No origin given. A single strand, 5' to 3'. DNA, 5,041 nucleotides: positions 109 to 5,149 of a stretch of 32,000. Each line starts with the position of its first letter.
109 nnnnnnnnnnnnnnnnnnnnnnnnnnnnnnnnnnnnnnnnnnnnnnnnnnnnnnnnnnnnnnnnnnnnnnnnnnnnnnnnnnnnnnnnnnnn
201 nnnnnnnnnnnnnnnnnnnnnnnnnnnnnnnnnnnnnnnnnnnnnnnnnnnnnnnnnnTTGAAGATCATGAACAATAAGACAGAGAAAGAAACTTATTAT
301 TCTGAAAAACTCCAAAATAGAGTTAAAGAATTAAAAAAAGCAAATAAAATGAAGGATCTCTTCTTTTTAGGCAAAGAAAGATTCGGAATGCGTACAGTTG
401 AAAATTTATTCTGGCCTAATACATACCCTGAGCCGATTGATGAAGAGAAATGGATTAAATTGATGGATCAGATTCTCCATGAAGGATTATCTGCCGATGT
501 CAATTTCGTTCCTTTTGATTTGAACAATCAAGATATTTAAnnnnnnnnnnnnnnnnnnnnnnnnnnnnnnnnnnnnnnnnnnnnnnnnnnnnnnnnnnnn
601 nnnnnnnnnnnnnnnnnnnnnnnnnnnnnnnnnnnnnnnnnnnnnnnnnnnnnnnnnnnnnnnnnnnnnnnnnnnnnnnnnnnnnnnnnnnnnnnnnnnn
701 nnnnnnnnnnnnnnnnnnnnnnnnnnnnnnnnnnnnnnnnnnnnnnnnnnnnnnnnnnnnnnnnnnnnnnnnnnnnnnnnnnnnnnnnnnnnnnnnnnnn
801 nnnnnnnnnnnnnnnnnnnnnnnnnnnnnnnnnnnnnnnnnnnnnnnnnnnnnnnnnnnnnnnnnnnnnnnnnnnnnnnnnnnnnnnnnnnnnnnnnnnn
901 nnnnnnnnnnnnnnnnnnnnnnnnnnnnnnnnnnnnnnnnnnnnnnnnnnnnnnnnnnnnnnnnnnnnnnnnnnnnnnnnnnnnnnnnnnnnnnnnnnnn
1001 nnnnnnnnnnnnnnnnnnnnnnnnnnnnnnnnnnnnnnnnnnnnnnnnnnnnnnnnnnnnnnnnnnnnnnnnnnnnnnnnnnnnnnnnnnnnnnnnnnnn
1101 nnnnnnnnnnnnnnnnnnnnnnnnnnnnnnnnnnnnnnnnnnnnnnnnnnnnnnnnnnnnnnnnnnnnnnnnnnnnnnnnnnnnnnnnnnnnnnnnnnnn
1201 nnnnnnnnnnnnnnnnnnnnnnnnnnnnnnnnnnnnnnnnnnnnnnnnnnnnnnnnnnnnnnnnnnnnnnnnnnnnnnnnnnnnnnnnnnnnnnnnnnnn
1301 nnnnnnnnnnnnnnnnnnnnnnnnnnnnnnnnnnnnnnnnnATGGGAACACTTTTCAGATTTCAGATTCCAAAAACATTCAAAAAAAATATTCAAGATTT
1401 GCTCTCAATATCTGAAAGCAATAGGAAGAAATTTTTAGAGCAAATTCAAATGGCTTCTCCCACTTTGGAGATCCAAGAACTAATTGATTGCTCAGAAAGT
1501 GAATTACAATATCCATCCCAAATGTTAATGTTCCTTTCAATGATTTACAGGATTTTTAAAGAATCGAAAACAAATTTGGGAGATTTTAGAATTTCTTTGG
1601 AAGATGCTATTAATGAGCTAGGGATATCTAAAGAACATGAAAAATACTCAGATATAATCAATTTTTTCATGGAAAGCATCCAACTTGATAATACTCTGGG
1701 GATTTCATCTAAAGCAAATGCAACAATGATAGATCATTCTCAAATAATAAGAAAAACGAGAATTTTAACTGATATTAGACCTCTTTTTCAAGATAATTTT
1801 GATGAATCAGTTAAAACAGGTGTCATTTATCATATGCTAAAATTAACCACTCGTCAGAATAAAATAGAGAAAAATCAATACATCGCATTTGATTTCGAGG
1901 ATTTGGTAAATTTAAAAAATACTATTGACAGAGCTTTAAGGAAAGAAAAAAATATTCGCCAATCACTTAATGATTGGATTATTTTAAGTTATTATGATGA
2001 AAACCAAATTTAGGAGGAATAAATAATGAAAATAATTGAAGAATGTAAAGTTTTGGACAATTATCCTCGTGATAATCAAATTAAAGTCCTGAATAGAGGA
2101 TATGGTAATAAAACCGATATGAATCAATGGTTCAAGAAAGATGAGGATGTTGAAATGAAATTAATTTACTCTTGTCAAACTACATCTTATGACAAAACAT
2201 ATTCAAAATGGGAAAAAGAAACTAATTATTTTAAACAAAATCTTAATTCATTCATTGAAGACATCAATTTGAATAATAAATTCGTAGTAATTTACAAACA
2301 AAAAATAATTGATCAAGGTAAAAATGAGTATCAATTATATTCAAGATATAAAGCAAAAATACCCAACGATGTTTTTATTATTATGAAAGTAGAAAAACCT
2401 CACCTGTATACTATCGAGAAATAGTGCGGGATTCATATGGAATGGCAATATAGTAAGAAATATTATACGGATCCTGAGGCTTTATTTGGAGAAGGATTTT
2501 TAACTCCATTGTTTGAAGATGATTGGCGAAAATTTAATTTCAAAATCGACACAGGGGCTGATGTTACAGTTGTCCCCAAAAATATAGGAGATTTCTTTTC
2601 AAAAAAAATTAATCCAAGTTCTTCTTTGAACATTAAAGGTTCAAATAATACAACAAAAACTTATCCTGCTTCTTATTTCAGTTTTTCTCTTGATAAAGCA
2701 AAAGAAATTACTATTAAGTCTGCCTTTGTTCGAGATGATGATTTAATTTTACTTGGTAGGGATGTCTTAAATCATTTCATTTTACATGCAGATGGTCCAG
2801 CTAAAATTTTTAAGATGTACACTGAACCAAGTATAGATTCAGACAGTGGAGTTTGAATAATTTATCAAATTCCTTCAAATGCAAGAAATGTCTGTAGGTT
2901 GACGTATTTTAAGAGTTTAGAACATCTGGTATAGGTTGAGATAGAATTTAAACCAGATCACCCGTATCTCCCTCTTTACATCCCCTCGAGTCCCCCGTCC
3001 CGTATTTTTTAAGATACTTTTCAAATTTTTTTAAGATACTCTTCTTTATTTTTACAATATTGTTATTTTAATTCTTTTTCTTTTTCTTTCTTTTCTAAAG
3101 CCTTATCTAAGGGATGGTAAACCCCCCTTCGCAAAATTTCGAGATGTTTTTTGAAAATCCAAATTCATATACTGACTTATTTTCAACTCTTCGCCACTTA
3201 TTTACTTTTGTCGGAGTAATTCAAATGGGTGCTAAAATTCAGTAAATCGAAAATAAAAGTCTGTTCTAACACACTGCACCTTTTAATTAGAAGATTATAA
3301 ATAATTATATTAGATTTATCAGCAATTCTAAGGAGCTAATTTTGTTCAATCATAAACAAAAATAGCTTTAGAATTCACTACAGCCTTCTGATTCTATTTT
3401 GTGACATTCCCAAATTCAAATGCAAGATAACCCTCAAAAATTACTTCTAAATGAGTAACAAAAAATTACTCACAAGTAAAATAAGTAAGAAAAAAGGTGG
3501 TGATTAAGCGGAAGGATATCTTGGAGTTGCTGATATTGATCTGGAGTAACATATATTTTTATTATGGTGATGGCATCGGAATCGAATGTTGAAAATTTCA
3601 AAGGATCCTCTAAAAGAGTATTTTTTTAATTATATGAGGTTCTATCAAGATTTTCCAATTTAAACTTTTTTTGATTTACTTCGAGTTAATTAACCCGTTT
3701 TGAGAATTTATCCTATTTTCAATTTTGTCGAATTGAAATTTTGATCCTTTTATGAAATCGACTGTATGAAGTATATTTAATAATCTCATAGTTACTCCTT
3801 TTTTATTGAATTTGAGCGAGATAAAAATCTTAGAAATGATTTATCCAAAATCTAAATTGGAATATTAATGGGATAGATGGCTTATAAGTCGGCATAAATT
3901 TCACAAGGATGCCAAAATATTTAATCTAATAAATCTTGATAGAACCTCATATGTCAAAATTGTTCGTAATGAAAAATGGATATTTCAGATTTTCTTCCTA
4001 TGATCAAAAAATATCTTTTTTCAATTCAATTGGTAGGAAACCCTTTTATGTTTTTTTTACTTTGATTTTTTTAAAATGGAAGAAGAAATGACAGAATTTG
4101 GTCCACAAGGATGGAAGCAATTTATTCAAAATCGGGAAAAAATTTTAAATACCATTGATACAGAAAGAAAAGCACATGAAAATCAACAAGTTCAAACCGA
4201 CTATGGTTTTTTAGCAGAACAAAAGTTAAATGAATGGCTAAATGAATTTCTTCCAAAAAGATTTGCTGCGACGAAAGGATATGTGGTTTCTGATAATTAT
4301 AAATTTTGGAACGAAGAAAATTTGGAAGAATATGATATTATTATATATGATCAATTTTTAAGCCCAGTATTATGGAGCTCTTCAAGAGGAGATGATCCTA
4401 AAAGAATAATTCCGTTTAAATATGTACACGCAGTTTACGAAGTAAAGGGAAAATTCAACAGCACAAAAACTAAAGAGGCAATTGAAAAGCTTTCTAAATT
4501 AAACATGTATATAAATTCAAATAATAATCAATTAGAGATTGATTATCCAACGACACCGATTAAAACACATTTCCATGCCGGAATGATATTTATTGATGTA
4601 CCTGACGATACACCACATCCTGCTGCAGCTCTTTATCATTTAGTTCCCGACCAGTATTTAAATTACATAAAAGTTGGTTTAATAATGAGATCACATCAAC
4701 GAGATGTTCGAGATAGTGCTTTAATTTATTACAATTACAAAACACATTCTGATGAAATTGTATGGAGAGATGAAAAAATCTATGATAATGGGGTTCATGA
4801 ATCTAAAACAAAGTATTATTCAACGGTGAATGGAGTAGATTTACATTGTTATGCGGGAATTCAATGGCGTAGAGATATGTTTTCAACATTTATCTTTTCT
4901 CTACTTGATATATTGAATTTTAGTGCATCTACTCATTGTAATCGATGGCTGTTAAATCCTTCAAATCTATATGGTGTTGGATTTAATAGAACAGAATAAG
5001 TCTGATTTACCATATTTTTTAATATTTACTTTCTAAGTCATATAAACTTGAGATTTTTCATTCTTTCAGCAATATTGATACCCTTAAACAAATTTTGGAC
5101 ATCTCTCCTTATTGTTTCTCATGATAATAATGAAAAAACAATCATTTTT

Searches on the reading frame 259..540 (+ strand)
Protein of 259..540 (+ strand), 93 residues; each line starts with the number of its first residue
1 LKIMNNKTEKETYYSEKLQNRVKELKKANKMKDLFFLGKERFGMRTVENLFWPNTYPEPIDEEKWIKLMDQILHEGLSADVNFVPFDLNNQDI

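Call 27: search_protein_families(library=pfam, proteins=[window:259-540:+], max_evalue=0.01)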
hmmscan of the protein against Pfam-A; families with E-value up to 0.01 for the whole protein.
window:259-540:+ (93 aa): 0 families

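Call 48: find_encoding_contigs(protein=window:268-540:+, flank=10000, max_places=5)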
Protein window:268-540:+ (90 aa): 3 contigs read that carry it; 3 places shown.
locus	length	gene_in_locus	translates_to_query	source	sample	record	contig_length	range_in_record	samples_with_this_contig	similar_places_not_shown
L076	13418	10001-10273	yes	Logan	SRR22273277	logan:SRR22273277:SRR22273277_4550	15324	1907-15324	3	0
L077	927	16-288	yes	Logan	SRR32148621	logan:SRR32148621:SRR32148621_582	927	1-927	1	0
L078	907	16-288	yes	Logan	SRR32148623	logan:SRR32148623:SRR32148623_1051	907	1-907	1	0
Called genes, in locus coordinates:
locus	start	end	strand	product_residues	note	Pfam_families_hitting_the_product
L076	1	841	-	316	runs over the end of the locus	PF00589:Phage_integrase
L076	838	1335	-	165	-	-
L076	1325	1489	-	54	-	-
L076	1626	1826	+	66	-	-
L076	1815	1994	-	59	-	-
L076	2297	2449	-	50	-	-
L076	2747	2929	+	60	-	-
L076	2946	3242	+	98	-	-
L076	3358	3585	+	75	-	-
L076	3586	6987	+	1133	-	-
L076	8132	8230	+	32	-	-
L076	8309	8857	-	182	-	-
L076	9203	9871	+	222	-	-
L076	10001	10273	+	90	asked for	-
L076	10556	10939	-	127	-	-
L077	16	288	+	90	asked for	-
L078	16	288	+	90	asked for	-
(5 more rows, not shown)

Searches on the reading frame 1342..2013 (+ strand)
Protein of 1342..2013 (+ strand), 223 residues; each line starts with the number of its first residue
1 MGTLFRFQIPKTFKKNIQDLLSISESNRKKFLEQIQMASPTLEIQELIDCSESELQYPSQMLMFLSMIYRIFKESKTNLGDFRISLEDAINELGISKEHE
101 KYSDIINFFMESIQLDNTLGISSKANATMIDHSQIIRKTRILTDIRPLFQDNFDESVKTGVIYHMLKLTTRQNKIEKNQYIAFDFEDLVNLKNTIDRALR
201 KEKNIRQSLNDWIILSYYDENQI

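Call 11: search_protein_families(library=pfam, proteins=[window:1342-2013:+], max_evalue=0.01)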
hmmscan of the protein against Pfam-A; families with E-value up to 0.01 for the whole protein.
window:1342-2013:+ (223 aa): 0 families

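Call 12: find_encoding_contigs(protein=window:1342-2013:+, flank=10000, max_places=10)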
Protein window:1342-2013:+ (223 aa): 1 contig read that carries it; 1 place shown.
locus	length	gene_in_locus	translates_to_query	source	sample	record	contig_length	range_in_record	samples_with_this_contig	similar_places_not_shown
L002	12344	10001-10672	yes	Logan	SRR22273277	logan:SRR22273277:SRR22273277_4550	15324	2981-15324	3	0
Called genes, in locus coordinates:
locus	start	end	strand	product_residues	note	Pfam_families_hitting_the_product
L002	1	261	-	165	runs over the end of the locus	-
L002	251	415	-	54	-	-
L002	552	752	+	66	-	-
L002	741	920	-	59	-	-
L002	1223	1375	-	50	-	-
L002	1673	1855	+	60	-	-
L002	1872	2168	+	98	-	-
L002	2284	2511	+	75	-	-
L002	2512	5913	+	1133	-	-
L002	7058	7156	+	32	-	-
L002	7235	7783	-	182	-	-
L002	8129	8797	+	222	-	-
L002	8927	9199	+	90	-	-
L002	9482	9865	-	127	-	-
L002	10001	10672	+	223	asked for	-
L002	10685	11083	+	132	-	-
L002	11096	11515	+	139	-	-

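Call 39: search_protein_families(library=pfam, alignment_id=A1, max_evalue=0.001)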
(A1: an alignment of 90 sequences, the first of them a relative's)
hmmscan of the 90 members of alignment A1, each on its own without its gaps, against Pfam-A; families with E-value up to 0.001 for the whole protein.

A. member 1, L002:1-375:- (125 aa): 0 families

B. families by the number of members that match (of 90 scanned): 107 families (the first 25 are shown)
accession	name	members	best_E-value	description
PF00037.32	Fer4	5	4.9e-26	4Fe-4S binding domain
PF12838.12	Fer4_7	5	6.7e-20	4Fe-4S dicluster domain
PF12837.12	Fer4_6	5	1.6e-18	4Fe-4S binding domain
PF13237.11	Fer4_10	5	3.9e-18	4Fe-4S dicluster domain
PF13187.11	Fer4_9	5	6.3e-18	4Fe-4S dicluster domain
PF12797.12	Fer4_2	5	1.9e-16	4Fe-4S binding domain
PF14697.11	Fer4_21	4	9.4e-18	4Fe-4S dicluster domain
PF25160.1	LdpA_Fe-S-bd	4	2.5e-14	LdpA Fe-S cluster-binding domain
PF13484.11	Fer4_16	4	1.3e-13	4Fe-4S double cluster binding domain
PF12798.12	Fer4_3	4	1.8e-09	4Fe-4S binding domain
PF00248.27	Aldo_ket_red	3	2.2e-54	Aldo/keto reductase family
PF12799.13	LRR_4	3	4.6e-36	Leucine Rich repeats (2 copies)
PF23598.1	LRR_14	3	2.6e-30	Leucine-rich repeat region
PF13855.12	LRR_8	3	2e-25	Leucine rich repeat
PF13183.11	Fer4_8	3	8.3e-12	4Fe-4S dicluster domain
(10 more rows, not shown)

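Call 47: search_protein_families(library=pfam, proteins=[L002:2512-5910:+, L002:7238-7807:-, L002:8126-8794:+, L002:1860-2165:+, L002:327-749:+, L002:1-375:-, L002:5951-6295:+, L002:2284-2511:+], max_evalue=0.05)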
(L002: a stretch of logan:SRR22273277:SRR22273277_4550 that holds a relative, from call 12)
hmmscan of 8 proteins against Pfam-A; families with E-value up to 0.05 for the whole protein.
L002:2512-5910:+ (1133 aa): 1 family
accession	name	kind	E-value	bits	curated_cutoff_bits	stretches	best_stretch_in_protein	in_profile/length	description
PF09250.16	Prim-Pol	-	0.0046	17.8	22.8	1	113-241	51-149/158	Bifunctional DNA primase/polymerase, N-terminal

L002:7238-7807:- (190 aa): 0 families

L002:8126-8794:+ (223 aa): 6 families
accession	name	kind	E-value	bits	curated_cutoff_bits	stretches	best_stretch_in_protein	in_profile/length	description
PF23548.1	Zn_ribbon_FGT1_2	-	0.0011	18.9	27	1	190-219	2-31/35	FORGETTER1 second zinc ribbon domain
PF13441.11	Gly-zipper_YMGG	-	0.0046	17.1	28.9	1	141-179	8-44/45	YMGG-like Gly-zipper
PF23547.1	Zn_ribbon_FGT1_1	-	0.0086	16.1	27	1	189-216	1-28/35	FORGETTER1 first zinc ribbon domain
PF13676.11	TIR_2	-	0.0098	16.8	28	1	5-118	1-110/122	TIR domain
PF07282.18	Cas12f1-like_TNB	-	0.02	15.5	26.3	0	192-219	30-51/60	Cas12f1-like, TNB domain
PF08937.16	ThsB_TIR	-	0.024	15.4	21.2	1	6-86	1-85/100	Thoeris protein ThsB, TIR-like domain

L002:1860-2165:+ (102 aa): 0 families

L002:327-749:+ (141 aa): 3 families
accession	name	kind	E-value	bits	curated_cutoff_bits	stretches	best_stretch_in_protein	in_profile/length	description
PF01235.23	Na_Ala_symp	-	0.0065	16.3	24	1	25-122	290-386/392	Sodium:alanine symporter family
PF12210.13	Hrs_helical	-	0.0082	17.1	30.6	1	90-140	22-71/95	Hepatocyte growth factor-regulated tyrosine kinase substrate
PF03202.18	Lipoprotein_10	-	0.021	15.6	22.4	1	67-138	38-109/128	Putative mycoplasma lipoprotein, C-terminal region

L002:1-375:- (125 aa): 1 family
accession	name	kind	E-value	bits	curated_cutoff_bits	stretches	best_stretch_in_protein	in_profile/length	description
PF21983.2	NikA-like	-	0.048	14.3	27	1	62-122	6-65/72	Mobilization protein NikA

L002:5951-6295:+ (115 aa): 0 families

L002:2284-2511:+ (75 aa): 0 families

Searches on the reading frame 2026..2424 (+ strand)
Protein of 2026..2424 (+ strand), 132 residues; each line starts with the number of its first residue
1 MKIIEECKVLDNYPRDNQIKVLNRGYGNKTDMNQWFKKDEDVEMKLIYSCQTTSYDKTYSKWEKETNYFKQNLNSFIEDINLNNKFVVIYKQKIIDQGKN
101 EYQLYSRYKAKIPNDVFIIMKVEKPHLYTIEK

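Call 27: search_protein_families(library=pfam, proteins=[window:2026-2424:+], max_evalue=0.01)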
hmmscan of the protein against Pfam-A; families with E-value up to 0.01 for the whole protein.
window:2026-2424:+ (132 aa): 1 family
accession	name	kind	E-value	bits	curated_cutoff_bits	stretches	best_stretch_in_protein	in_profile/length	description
PF18929.5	DUF5678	-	0.00038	20.7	23.2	1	84-124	8-48/49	Family of unknown function (DUF5678)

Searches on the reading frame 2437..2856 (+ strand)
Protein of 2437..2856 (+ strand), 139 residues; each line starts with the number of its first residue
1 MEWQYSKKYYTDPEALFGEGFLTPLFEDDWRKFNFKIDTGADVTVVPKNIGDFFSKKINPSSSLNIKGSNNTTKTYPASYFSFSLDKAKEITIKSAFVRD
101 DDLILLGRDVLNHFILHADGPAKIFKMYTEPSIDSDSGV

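Call 27: search_protein_families(library=pfam, proteins=[window:2437-2856:+], max_evalue=0.01)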
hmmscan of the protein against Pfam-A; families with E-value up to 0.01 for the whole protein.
window:2437-2856:+ (139 aa): 3 families
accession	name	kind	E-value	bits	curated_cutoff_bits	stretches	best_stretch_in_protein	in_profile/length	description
PF13975.11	gag-asp_proteas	-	2.9e-05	25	28.2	1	31-113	8-92/92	gag-polyprotein putative aspartyl protease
PF13650.11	Asp_protease_2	-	0.00036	21.6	24.3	1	32-109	9-89/90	Aspartyl protease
PF00077.25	RVP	-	0.0018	19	20.7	1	32-113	15-95/101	Retroviral aspartyl protease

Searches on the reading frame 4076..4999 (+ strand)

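Call 11: search_protein_families(library=pfam, proteins=[window:4076-4999:+], max_evalue=0.01)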
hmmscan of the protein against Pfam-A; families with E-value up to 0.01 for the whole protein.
window:4076-4999:+ (307 aa): 1 family
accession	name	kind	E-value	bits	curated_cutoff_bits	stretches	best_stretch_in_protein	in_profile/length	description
PF20247.3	DUF6602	-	4.3e-18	65.6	27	1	34-142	4-101/104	Domain of unknown function (DUF6602)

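Call 69: search_protein_families(library=padloc, proteins=[window:4076-4999:+], max_evalue=0.001)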
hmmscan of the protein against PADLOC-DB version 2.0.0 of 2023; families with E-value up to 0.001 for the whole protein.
window:4076-4999:+ (307 aa): 3 families
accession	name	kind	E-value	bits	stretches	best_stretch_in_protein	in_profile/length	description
PDLC01495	PD_DExK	-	4.4e-17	59.9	1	22-142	9-120/123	"CAS-I,CAS-II,CAS-III,CAS-IV,CAS-V,CAS-VI; associated"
PDLC00745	Effector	-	9.2e-16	56.2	1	16-210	11-194/244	Endonuclease (NucC)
PDLC01051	NucC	-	4.2e-09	34.5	1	15-164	17-154/243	NucC nuclease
